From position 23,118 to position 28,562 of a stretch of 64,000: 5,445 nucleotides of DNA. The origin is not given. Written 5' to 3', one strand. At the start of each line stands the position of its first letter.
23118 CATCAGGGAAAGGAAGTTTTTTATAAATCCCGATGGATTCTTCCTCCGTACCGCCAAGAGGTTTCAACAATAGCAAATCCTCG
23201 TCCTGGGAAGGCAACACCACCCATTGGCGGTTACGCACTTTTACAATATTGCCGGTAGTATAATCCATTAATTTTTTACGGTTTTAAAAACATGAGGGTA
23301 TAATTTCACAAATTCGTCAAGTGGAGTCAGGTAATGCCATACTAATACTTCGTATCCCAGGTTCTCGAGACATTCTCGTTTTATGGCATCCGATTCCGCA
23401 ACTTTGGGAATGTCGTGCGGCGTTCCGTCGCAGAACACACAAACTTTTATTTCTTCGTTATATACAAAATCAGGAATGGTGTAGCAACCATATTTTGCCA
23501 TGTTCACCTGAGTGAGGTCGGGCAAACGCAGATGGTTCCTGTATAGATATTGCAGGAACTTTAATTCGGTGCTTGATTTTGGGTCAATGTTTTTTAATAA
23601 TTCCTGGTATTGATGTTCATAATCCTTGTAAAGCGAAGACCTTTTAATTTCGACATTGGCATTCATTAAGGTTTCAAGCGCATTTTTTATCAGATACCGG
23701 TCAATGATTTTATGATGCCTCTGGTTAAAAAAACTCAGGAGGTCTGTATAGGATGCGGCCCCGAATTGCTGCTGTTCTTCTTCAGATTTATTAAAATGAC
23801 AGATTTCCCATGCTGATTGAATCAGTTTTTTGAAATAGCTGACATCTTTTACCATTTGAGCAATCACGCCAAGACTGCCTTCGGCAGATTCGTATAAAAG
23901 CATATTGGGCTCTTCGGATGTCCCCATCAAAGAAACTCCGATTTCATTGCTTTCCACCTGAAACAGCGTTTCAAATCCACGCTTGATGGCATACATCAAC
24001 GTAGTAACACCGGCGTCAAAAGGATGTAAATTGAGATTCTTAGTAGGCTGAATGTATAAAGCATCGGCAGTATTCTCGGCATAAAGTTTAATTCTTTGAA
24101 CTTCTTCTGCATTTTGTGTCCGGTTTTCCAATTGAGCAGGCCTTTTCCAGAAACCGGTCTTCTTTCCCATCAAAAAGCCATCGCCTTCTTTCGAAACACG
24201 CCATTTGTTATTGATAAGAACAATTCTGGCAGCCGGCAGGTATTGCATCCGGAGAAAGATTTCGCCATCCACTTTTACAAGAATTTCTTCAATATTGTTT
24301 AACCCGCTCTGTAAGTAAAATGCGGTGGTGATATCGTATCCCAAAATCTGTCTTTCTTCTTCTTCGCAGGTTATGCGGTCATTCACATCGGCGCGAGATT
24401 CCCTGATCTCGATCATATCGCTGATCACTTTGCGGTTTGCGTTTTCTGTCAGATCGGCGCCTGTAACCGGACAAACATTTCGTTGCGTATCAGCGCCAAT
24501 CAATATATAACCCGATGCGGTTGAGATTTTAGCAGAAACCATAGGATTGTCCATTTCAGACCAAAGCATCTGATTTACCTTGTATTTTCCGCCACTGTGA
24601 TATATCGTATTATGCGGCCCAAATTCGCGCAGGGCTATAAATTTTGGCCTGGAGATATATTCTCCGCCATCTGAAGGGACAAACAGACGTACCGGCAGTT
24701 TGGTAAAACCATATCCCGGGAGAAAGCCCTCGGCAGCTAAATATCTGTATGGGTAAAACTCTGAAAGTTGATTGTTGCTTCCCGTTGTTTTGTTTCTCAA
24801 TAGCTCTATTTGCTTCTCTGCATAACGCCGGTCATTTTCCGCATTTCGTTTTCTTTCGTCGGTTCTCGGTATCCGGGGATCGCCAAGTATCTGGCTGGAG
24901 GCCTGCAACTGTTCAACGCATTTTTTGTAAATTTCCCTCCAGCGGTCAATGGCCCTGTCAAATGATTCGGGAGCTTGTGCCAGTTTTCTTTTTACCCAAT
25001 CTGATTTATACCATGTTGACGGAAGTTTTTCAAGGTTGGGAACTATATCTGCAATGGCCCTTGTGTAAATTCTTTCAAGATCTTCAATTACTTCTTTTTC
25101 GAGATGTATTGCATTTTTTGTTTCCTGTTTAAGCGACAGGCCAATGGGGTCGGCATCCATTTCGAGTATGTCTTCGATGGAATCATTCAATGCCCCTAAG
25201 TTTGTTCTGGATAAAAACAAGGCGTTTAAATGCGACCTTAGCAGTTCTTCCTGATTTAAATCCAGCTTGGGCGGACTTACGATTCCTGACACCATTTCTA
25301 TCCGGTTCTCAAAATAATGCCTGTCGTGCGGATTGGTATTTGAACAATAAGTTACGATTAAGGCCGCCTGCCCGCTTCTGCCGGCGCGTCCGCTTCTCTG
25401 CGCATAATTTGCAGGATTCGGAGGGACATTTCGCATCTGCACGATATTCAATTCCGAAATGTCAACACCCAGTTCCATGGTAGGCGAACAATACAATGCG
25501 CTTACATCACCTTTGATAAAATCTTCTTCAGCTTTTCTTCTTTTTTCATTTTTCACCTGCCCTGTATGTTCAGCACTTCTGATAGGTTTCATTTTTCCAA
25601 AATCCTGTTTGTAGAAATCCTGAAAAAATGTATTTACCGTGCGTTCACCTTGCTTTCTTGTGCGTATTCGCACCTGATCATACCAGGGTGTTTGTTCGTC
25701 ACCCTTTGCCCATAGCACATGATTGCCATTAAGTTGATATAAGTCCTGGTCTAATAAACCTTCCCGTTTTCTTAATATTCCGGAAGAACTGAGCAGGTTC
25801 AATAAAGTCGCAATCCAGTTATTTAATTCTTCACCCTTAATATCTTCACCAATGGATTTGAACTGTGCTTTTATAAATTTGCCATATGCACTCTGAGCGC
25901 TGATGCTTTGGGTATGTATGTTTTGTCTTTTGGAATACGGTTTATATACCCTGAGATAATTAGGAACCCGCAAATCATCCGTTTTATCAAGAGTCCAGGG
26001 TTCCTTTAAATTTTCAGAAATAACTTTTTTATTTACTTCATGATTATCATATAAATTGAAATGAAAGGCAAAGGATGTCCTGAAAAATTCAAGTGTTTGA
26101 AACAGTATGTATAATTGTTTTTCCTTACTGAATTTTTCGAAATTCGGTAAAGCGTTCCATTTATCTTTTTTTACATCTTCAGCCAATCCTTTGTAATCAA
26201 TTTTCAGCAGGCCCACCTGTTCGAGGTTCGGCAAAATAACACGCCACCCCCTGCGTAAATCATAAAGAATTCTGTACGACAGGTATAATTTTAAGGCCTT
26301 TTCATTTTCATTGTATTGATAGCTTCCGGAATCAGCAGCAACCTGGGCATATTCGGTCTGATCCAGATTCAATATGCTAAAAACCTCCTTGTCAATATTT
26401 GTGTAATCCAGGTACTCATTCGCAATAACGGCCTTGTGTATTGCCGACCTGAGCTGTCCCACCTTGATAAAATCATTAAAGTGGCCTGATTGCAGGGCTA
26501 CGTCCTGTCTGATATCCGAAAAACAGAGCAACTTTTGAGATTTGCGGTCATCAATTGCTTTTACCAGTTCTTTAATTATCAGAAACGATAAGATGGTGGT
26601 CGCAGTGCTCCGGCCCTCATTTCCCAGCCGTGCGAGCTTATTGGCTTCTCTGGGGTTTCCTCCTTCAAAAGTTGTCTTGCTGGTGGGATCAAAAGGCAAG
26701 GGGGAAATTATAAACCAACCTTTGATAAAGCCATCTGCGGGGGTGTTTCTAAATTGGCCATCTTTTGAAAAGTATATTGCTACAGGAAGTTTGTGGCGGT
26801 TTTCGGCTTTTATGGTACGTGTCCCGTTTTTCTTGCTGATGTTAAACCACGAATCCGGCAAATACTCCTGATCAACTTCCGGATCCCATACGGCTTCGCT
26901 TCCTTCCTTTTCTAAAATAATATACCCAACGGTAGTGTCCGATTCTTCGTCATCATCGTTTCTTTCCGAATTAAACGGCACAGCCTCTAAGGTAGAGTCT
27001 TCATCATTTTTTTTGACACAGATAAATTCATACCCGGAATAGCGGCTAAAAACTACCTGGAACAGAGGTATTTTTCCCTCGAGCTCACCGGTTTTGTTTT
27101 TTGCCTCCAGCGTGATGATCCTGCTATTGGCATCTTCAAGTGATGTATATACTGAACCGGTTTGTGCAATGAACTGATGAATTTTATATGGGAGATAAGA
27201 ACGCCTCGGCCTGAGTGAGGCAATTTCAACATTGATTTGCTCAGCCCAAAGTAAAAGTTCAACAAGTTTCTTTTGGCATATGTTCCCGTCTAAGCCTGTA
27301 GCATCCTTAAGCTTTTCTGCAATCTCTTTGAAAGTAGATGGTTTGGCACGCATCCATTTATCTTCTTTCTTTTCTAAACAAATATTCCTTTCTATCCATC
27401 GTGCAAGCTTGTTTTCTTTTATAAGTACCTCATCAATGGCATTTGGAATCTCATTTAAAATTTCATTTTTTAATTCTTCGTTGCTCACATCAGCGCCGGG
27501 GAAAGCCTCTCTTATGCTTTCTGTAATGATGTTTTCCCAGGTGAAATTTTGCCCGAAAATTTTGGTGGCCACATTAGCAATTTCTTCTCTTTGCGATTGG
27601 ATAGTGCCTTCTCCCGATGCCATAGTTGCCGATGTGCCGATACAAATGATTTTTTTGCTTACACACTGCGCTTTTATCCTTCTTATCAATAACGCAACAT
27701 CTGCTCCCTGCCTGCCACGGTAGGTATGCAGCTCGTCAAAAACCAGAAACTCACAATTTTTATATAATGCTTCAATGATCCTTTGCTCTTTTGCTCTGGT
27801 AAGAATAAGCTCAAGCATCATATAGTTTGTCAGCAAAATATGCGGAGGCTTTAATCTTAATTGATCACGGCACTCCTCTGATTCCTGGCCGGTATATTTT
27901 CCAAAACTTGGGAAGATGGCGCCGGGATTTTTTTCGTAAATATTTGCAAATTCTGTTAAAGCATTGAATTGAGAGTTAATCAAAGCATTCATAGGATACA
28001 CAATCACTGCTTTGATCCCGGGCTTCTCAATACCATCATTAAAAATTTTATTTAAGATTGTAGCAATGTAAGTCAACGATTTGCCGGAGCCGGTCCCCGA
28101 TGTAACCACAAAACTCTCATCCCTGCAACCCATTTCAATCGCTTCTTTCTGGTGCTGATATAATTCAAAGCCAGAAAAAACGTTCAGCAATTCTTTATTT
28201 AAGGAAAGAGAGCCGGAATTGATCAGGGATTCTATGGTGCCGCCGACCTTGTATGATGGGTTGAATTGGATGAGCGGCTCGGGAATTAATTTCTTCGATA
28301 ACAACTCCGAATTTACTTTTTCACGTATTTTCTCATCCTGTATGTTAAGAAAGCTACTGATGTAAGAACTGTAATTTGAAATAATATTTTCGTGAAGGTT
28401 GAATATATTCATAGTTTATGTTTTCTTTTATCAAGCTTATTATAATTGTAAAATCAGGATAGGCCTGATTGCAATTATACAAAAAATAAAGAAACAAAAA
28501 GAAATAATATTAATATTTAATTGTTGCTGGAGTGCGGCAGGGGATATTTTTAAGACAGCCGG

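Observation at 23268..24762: C-terminal third of the helicase: DUF1998-like module with the zinc-binding cysteines apparently lost, followed by a Vsr/DUF559-like endonuclease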

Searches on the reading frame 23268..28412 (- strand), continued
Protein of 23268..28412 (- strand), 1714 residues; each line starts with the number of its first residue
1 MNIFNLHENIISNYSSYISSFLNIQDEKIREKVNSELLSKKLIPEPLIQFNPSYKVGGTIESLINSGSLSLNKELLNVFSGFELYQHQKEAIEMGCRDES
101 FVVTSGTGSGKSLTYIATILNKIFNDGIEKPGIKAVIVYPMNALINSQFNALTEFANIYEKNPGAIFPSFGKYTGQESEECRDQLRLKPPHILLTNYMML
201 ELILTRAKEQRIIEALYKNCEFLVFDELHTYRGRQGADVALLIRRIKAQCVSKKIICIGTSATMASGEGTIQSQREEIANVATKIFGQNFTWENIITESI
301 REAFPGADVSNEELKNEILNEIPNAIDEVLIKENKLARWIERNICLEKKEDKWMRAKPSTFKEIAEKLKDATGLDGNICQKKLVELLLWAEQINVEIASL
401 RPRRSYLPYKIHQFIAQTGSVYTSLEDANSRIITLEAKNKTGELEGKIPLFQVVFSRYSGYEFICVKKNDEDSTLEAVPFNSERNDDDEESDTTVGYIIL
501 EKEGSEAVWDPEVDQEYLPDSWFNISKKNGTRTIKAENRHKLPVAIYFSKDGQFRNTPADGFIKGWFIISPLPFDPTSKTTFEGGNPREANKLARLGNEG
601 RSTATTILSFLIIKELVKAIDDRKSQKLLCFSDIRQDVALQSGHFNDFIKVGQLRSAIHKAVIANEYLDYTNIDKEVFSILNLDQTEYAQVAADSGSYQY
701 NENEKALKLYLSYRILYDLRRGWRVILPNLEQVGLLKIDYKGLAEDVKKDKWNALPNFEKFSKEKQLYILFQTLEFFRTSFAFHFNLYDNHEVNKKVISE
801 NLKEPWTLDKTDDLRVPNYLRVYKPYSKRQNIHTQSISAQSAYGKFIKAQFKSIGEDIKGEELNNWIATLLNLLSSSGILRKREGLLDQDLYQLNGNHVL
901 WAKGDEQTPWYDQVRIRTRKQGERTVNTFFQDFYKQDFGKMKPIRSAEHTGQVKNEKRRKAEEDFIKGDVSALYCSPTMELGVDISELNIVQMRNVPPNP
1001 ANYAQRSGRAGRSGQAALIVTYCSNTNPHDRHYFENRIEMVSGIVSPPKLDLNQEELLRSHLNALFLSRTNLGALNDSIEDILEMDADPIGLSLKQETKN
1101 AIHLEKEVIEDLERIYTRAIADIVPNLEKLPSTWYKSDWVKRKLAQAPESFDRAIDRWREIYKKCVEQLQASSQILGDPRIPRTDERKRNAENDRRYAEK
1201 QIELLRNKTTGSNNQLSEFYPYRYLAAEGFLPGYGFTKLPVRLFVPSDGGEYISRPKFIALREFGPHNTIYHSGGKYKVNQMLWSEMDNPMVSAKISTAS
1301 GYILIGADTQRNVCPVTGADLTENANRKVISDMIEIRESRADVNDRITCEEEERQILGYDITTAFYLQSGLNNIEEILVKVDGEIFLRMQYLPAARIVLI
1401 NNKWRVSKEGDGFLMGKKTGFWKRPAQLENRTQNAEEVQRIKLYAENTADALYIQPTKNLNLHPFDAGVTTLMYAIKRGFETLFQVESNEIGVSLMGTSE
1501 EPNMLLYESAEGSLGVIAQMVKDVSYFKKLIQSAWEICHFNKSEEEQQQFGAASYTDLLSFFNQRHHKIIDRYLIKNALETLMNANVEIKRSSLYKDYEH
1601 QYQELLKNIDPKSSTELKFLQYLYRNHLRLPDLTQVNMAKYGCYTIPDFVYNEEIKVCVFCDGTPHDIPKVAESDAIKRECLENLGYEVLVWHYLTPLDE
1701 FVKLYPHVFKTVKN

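Call 69: search_protein_families(library=pfam, proteins=[L081:9001-14118:+, L084:7686-13055:+, L083:9001-14160:+, L085:8001-12920:+], max_evalue=0.01)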
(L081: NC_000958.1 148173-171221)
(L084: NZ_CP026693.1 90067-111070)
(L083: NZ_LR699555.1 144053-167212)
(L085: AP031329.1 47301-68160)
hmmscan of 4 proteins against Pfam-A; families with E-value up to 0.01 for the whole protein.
L081:9001-14118:+ (1706 aa): 4 families
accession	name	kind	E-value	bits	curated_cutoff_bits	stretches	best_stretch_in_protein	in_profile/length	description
PF00270.35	DEAD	-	1.6e-28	100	26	1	91-262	3-162/167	DEAD/DEAH box helicase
PF00271.37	Helicase_C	-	6.6e-14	52.5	23.5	1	936-1005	41-110/110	Helicase conserved C-terminal domain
PF09369.15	MZB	-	5.7e-09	37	24.2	1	1467-1561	2-80/80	MrfA Zn-binding domain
PF04851.21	ResIII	-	4.2e-07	30.5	22.5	1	94-259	10-161/164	Type III restriction enzyme, res subunit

L084:7686-13055:+ (1790 aa): 5 families
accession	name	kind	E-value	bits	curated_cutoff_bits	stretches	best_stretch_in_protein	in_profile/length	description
PF00270.35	DEAD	-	4.8e-25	88.6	26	1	195-367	3-161/167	DEAD/DEAH box helicase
PF00271.37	Helicase_C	-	3.2e-14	53.6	23.5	1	1036-1106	40-110/110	Helicase conserved C-terminal domain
PF04851.21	ResIII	-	1.2e-08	35.5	22.5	1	193-366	5-162/164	Type III restriction enzyme, res subunit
PF09369.15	MZB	-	1.3e-06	29.4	24.2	1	1563-1644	1-80/80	MrfA Zn-binding domain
PF18741.7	MTES_1575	-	0.00033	21.1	38.2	1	1699-1778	1-80/96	REase_MTES_1575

L083:9001-14160:+ (1720 aa): 4 families
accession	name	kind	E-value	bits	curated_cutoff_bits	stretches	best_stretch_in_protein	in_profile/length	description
PF00270.35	DEAD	-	3.5e-24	85.8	26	1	84-262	2-161/167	DEAD/DEAH box helicase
PF00271.37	Helicase_C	-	1e-08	35.8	23.5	1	968-1027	53-110/110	Helicase conserved C-terminal domain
PF04851.21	ResIII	-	7.9e-08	32.8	22.5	1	86-261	8-162/164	Type III restriction enzyme, res subunit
PF09369.15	MZB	-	7.9e-05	23.7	24.2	1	1487-1550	1-67/80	MrfA Zn-binding domain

L085:8001-12920:+ (1640 aa): 3 families
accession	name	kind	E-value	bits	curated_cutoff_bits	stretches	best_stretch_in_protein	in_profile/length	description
PF00270.35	DEAD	-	7.1e-19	68.6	26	1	91-271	2-161/167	DEAD/DEAH box helicase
PF00271.37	Helicase_C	-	1.7e-12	48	23.5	1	891-969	32-110/110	Helicase conserved C-terminal domain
PF09369.15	MZB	-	1.7e-05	25.9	24.2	1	1411-1494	2-80/80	MrfA Zn-binding domain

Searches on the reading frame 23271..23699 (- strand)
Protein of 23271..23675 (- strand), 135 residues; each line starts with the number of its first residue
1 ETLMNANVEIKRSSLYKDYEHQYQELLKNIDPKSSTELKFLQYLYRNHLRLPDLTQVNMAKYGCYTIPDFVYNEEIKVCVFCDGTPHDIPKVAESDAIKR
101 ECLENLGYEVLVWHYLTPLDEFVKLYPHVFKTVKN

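Call 10: search_protein_families(library=pfam, proteins=[window:23271-23675:-], max_evalue=10)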
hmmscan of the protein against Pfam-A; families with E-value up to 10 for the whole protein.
window:23271-23675:- (135 aa): 2 families
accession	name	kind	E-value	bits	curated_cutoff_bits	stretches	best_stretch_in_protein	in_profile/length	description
PF04480.18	DUF559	-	0.00047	20.5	20.6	1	56-112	38-87/109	Protein of unknown function (DUF559)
PF18741.7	MTES_1575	-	0.018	15.6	38.2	1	61-111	21-74/96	REase_MTES_1575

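Call 40: predict_structure(alignment_id=A2)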
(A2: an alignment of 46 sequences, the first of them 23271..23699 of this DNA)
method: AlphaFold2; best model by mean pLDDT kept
length: 143 residues; sequences in the alignment: 46
mean_pLDDT: 90.5   pTM: 0.80
mean pLDDT of the five models: 90.5, 89.4, 89.4, 89.0, 88.6
residues with pLDDT >= 90: 111; 70-90: 17; 50-70: 15; < 50: 0
segments of 3 or more residues with pLDDT < 50: none
pLDDT, mean of each block of 10 residues (from residue 1): 72 58 86 96 97 97 94 96 91 96 97 97 98 96 78
secondary structure, 60 per line:
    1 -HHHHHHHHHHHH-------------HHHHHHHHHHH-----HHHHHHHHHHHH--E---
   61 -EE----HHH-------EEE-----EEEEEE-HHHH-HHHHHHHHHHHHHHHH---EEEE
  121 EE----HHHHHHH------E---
elements in order: H2-13 H27-37 H43-54 E78-80 E86-91 H93-96 H98-113 E117-122 H127-133

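Call 42: fold_search(model_id=the predicted structure, library=pdb)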
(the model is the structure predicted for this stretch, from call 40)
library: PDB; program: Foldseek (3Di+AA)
matches with E <= 10: 390; with E <= 0.001: 0
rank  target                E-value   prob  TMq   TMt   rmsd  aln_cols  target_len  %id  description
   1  3r3p_B                1.4e-01  0.87  0.43  0.60   4.4       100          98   16  Homing Endonuclease I-Bth0305I Catalytic Domain (released 2011-10-05)
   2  2cxc                  1.9e-01  0.21  0.25  0.25  10.6        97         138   16  Crystal structure of archaeal transcription termination factor NusA (released 2005-12-28)
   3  4qbl_D                2.0e-01  0.44  0.38  0.44   6.6       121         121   13  VRR_NUC domain protein (released 2014-09-10)
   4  4k0r                  4.1e-01  0.10  0.22  0.10  13.0       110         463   17  Crystal structure of mouse Cryptochrome 1 (released 2013-06-26)
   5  6scy_A                4.1e-01  0.09  0.21  0.11  12.7       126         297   17  U34-tRNA thiolase NcsA from Methanococcus maripaludis with its [4Fe-4S] cluster (released 2020-08-26)
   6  4qbl_A                4.4e-01  0.28  0.37  0.42   6.6       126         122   13  VRR_NUC domain protein (released 2014-09-10)
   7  8hku_ARF1             4.7e-01  0.12  0.24  0.16  12.6       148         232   16  Cryo-EM Structures and Translocation Mechanism of Crenarchaeota Ribosome (released 2023-08-16)
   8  4qbl_C                5.8e-01  0.21  0.38  0.42   8.2       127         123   15  VRR_NUC domain protein (released 2014-09-10)
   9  6qw5_B                7.6e-01  0.10  0.26  0.21   9.5       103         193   11  Structure and function of the toscana virus cap snatching endonuclease (released 2019-09-25)
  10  1jpn_A                8.1e-01  0.08  0.27  0.15  17.2       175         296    9  GMPPNP Complex of SRP GTPase NG Domain (released 2002-02-02)
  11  6m6w_A                8.7e-01  0.08  0.23  0.25   9.6       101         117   10  Crystal structure the toxin-antitoxin MntA-HpeT mutant-Y104A (released 2020-09-30)
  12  3lno_F                9.3e-01  0.08  0.24  0.29  10.4        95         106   14  Crystal Structure of Domain of Unknown Function DUF59 from Bacillus anthracis (released 2010-02-16)
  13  4ric_B                9.9e-01  0.16  0.22  0.06   4.1        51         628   29  FAN1 Nuclease bound to 5' hydroxyl (dT-dT) single flap DNA (released 2014-12-03)
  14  2deu_A                1.1e+00  0.12  0.23  0.10  10.0        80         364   12  Cocrystal structure of an RNA sulfuration enzyme MnmA and tRNA-Glu in the adenylated intermediate state (released 2006-08-15)
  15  2vgm                  1.1e+00  0.09  0.29  0.14  16.1       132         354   21  Structure of S. cerevisiae Dom34, a translation termination-like factor involved in RNA quality control pathways and int (released 2008-01-22)
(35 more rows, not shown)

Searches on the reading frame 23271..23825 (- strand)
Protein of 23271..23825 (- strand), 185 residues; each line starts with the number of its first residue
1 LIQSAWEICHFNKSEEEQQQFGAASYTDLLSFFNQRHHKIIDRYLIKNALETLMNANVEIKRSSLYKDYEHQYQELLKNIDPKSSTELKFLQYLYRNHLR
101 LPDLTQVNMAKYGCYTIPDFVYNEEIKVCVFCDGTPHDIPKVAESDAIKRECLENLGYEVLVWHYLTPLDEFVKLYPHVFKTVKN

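Call 10: search_protein_families(library=pfam, proteins=[window:23271-23825:-], max_evalue=10)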
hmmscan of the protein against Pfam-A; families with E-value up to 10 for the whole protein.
window:23271-23825:- (185 aa): 3 families
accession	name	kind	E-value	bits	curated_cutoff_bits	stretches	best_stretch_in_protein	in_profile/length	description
PF04480.18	DUF559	-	0.00047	20.4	20.6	1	112-162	41-87/109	Protein of unknown function (DUF559)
PF18741.7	MTES_1575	-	0.012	16.2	38.2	1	111-161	21-74/96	REase_MTES_1575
PF22591.2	eIF3a_PCI_TPR-like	-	0.025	14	27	1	24-81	18-75/390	eIF3a, PCI domain, TPR-like region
